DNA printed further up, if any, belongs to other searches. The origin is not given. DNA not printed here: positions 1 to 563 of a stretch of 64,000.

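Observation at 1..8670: Surface-assembly neighbourhood: cohesin-like gene, dockerin-bearing protein, collagen-like fibre and LTD protein, all on one strand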

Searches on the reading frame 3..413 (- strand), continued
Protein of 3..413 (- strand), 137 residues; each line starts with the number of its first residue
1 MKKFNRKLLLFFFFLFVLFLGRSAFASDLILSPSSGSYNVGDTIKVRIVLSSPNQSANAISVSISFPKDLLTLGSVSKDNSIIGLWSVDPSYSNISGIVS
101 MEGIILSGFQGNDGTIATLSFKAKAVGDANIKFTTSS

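Call 77: find_encoding_contigs(protein=P0241, flank=5000, max_places=1)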
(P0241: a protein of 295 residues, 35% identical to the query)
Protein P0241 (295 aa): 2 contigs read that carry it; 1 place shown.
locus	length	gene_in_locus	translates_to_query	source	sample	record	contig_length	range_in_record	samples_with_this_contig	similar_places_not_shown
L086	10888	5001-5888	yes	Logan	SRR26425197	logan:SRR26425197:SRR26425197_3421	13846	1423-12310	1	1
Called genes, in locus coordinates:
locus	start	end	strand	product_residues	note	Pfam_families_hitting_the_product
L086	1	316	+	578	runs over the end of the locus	?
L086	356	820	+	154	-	-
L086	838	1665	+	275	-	-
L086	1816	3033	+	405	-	-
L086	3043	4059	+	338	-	-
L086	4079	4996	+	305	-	-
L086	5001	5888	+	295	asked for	-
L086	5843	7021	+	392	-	-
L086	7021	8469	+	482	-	PF00963:Cohesin (weak)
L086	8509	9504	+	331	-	PF01926:MMR_HSR1, PF02421:FeoB_N (weak), PF06071:YchF-GTPase_C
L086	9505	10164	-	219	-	PF05055:DUF677 (weak), PF05531:NPV_P10 (faint), PF07889:DUF1664 (weak), PF02646:RmuC (faint), PF06103:DUF948, PF00015:MCPsignal (weak), PF04136:COG3_N (faint), PF06009: (faint), +2 more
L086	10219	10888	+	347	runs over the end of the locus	PF18920:DUF5671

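Call 78: find_encoding_contigs(protein=P0131, flank=5000, max_places=1)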
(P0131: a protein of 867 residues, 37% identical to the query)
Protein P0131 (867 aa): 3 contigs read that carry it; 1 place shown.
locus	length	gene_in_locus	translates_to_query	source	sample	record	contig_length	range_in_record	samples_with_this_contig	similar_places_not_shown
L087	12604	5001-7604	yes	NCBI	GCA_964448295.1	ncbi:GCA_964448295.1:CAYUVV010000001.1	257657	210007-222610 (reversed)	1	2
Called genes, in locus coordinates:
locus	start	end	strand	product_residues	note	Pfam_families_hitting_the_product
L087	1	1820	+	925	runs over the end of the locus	-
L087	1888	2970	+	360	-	-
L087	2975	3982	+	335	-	-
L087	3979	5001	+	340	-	-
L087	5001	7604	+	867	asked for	PF19077:Big_13 (faint)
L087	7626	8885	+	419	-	PF02403:Seryl_tRNA_N, PF00587:tRNA-synt_2b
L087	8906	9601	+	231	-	-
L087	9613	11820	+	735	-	PF03734:YkuD, PF00768:Peptidase_S11, PF13354:Beta-lactamase2, PF09587:PGA_cap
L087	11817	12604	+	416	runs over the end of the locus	PF01520:Amidase_3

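Call 79: find_encoding_contigs(protein=P0197, flank=5000, max_places=1)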
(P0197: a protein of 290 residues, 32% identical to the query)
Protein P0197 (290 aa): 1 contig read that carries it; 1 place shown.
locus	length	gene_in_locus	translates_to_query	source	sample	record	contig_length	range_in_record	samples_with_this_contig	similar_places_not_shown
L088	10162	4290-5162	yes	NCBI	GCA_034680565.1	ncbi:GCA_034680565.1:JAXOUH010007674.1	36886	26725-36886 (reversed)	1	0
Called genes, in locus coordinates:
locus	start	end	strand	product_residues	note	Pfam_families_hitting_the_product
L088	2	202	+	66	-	?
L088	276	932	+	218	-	PF01797:Y1_Tnp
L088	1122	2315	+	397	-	-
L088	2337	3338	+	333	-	-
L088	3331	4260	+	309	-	PF00404:Dockerin_1 (faint)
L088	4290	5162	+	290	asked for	-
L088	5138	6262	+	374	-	-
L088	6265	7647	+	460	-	-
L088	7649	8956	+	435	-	PF00963:Cohesin (weak)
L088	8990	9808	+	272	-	PF01926:MMR_HSR1, PF02421:FeoB_N (weak), PF06071:YchF-GTPase_C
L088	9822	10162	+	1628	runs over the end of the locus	PF00801:PKD (weak)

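Call 81: search_protein_families(library=pfam, proteins=[L086:838-1662:+, L086:1816-3030:+, L086:3043-4056:+, L087:2975-3979:+, L088:2337-3335:+, L086:356-817:+], max_evalue=0.05)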
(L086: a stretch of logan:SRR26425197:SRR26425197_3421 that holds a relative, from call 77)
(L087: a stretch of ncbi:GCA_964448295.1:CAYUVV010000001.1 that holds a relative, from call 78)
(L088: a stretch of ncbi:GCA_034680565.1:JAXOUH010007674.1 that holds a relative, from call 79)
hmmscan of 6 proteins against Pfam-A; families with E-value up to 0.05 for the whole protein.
L086:838-1662:+ (275 aa): 0 families

L086:1816-3030:+ (405 aa): 0 families

L086:3043-4056:+ (338 aa): 2 families
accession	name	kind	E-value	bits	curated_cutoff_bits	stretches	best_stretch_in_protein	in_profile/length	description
PF06280.18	fn3_5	-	0.0083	17.3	27.6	0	49-126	7-86/112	Fn3-like domain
PF06030.18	WxLIP_PGBD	-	0.023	15.2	27.3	0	93-127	77-111/121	WxL Interacting Protein, peptidoglycan binding domain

L087:2975-3979:+ (335 aa): 0 families

L088:2337-3335:+ (333 aa): 2 families
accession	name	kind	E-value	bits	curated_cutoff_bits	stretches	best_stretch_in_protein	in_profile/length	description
PF06280.18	fn3_5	-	0.019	16.1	27.6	0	55-121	17-86/112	Fn3-like domain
PF00664.28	ABC_membrane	-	0.038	14.1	28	0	289-329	134-174/274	ABC transporter transmembrane region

L086:356-817:+ (154 aa): 0 families
